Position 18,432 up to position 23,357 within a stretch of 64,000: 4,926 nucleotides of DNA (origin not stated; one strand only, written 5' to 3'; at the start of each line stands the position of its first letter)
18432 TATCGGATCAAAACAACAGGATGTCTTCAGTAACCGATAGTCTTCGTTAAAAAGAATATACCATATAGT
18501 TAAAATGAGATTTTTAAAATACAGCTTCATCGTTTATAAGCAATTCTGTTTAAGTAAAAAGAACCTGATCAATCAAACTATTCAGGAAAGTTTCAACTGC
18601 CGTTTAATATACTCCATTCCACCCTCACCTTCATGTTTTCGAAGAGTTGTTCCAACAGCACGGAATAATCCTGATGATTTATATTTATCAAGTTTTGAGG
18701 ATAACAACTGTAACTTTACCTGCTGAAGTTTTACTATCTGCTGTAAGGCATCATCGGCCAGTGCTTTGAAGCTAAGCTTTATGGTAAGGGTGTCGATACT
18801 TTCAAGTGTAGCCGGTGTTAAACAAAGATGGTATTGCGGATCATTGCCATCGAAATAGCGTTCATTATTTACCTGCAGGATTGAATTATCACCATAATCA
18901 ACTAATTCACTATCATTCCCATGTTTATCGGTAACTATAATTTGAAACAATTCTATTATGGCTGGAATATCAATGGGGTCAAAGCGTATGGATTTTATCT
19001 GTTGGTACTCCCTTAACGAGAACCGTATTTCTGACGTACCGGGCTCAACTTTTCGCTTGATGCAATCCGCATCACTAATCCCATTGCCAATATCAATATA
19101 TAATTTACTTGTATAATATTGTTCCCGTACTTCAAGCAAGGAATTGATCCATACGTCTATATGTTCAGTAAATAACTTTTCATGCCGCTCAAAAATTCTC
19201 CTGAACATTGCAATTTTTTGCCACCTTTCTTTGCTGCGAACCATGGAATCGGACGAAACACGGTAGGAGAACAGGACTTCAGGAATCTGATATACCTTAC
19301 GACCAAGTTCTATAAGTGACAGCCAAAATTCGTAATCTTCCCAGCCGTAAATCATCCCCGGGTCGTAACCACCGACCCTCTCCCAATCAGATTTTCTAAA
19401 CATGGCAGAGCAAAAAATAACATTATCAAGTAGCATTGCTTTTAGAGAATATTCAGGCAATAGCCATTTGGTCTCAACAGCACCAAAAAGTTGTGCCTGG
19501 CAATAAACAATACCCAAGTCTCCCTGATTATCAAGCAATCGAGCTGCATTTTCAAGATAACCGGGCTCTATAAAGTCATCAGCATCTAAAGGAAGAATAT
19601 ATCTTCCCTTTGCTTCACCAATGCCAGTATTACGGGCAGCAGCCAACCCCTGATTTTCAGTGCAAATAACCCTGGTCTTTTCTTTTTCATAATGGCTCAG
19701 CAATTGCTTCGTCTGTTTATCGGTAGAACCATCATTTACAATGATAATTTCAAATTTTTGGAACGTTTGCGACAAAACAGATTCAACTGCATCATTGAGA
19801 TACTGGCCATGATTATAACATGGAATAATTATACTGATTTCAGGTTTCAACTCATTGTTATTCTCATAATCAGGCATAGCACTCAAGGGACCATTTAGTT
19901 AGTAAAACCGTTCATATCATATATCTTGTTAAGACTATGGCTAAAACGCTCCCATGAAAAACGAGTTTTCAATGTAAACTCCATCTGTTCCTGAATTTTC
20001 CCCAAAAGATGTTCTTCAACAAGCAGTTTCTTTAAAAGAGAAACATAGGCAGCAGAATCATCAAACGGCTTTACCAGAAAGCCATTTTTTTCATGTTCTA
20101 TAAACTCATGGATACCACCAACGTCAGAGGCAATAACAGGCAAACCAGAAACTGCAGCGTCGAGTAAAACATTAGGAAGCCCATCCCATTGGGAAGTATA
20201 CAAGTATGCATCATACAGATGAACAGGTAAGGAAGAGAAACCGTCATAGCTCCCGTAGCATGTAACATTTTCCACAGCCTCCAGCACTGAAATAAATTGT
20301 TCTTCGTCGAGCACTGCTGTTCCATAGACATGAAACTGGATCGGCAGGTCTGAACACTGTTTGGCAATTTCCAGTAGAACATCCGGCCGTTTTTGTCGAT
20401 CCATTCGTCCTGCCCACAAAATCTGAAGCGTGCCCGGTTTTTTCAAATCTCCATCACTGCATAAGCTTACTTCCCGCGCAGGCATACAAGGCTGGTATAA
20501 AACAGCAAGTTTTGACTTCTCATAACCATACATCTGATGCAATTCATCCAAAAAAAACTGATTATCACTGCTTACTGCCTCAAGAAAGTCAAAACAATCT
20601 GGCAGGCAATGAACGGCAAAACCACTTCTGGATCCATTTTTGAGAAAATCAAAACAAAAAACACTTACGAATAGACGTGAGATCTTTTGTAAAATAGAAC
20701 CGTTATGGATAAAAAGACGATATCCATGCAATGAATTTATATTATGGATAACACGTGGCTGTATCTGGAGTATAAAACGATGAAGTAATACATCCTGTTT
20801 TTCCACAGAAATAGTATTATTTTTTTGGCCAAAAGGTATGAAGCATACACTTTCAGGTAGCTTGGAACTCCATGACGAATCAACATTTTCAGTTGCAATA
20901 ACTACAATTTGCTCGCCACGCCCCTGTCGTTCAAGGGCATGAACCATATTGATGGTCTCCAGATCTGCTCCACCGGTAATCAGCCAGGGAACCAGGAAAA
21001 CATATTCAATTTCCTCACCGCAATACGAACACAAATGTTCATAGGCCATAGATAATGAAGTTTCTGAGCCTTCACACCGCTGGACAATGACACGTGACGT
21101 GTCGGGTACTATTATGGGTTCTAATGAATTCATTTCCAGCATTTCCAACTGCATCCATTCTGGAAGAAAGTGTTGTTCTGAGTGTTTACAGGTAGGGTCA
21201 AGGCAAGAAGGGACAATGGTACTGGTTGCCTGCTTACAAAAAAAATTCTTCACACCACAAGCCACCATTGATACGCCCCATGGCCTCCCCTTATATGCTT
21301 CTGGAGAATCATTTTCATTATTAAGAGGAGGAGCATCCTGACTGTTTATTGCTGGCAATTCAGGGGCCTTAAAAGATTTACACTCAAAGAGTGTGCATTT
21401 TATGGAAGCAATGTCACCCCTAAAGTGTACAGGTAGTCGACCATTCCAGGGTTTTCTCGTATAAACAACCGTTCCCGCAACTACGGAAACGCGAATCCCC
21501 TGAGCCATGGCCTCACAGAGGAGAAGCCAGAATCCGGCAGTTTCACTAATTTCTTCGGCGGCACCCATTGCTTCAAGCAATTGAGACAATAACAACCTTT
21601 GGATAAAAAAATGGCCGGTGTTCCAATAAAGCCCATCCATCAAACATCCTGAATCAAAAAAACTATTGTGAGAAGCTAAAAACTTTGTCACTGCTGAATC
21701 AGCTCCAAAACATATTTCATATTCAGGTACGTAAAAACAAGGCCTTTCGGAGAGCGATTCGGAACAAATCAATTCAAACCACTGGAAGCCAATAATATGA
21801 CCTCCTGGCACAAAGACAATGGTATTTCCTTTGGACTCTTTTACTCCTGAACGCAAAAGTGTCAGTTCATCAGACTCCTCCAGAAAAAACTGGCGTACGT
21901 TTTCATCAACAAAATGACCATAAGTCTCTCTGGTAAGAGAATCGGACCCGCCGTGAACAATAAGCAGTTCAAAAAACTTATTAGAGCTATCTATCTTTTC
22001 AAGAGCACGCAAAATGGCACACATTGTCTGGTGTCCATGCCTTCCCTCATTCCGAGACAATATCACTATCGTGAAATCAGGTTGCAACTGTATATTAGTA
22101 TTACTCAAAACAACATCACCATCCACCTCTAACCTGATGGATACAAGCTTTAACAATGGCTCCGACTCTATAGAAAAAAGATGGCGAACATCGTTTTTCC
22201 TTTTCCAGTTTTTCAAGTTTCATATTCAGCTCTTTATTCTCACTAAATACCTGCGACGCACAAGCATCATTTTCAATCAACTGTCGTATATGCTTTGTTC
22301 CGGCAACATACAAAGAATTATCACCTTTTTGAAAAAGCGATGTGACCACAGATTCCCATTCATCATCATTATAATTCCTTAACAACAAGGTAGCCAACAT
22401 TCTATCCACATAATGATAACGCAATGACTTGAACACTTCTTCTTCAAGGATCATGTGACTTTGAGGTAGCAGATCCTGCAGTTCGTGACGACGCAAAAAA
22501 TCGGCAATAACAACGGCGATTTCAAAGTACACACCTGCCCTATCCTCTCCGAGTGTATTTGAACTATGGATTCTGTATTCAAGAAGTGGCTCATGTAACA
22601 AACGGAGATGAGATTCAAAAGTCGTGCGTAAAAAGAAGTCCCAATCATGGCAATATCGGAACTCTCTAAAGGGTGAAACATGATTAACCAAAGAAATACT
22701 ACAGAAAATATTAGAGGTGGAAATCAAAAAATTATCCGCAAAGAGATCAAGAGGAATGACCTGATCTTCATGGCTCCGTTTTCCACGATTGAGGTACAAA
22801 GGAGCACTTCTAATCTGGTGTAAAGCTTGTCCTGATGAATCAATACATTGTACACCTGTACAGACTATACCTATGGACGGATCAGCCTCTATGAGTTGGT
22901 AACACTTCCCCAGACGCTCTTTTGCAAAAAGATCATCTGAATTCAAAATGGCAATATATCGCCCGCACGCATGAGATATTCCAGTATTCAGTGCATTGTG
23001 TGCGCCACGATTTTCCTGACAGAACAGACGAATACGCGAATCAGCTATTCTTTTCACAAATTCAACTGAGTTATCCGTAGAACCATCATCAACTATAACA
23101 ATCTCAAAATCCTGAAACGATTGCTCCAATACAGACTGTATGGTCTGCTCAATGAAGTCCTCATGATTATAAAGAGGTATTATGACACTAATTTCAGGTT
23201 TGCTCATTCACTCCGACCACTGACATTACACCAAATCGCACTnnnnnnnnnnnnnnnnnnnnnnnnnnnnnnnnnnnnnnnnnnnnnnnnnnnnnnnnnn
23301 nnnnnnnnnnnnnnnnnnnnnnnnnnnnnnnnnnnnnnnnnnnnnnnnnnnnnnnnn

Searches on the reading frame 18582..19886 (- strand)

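Call 37: search_protein_families(library=pfam, proteins=[window:18582-19886:-], max_evalue=0.00001)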
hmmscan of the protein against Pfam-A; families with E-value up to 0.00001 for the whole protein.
window:18582-19886:- (434 aa): 4 families
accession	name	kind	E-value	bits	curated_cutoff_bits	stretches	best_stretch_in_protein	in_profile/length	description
PF00535.33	Glycos_transf_2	-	1.9e-32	113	23.3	1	18-143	1-128/168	Glycosyl transferase family 2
PF10111.15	Glyco_tranf_2_2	-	3.9e-17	63.1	27.3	1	18-233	1-233/276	Glycosyltransferase like family 2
PF13641.12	Glyco_tranf_2_3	-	2.2e-13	51.2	27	1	15-222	1-227/230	Glycosyltransferase like family 2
PF13632.12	Glyco_trans_2_3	-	2.7e-08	34.3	27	1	96-236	1-158/198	Glycosyl transferase family group 2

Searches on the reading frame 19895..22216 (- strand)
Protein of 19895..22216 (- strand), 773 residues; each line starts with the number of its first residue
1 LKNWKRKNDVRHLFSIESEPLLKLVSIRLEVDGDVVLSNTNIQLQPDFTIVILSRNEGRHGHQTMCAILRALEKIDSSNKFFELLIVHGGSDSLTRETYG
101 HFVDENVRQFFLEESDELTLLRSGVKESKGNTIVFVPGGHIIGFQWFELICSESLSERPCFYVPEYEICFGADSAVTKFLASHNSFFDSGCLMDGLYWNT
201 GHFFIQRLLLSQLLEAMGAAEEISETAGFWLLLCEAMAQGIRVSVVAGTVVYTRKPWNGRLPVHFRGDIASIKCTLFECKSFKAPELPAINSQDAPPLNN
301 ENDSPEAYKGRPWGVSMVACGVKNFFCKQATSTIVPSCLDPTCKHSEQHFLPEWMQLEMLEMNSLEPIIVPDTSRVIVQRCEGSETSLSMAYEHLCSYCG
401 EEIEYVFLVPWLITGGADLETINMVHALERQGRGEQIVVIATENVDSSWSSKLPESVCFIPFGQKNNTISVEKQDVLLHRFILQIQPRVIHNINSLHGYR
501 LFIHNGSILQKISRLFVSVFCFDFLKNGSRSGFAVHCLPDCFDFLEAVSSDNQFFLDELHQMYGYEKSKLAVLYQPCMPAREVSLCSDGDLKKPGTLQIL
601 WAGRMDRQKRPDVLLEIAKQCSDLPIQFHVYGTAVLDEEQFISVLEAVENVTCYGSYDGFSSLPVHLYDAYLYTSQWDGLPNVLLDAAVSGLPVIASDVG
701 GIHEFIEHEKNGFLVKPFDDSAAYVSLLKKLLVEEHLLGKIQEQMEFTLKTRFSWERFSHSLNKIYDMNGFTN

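Call 37: search_protein_families(library=pfam, proteins=[window:19895-22216:-], max_evalue=0.00001)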
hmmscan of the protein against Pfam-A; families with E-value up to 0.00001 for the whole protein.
window:19895-22216:- (773 aa): 2 families
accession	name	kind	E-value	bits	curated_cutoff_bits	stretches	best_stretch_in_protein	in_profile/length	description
PF13692.12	Glyco_trans_1_4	-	2.9e-20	73.4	27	1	598-732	3-140/142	Glycosyl transferases group 1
PF00534.26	Glycos_transf_1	-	1.7e-18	67.2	26.4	1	594-740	13-164/172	Glycosyl transferases group 1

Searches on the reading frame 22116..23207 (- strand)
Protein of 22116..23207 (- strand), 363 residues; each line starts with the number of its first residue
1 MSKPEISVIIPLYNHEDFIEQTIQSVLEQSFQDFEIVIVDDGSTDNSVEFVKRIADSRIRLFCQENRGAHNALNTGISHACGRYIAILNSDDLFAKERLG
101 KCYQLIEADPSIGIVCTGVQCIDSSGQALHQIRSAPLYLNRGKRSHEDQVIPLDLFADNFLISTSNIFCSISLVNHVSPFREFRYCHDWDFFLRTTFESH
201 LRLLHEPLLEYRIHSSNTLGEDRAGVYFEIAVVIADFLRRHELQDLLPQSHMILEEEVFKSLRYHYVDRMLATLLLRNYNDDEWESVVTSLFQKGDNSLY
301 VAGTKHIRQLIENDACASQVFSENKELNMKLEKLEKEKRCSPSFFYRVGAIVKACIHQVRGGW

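Call 26: search_protein_families(library=pfam, proteins=[window:22116-23207:-], max_evalue=0.00001)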
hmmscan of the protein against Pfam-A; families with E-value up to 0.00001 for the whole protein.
window:22116-23207:- (363 aa): 3 families
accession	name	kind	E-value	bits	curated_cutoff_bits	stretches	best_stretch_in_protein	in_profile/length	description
PF00535.33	Glycos_transf_2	-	1.9e-36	126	23.3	1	7-149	1-143/168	Glycosyl transferase family 2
PF10111.15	Glyco_tranf_2_2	-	1.5e-14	54.6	27.3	1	7-197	1-201/276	Glycosyltransferase like family 2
PF13641.12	Glyco_tranf_2_3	-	2.6e-11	44.4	27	1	4-128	1-131/230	Glycosyltransferase like family 2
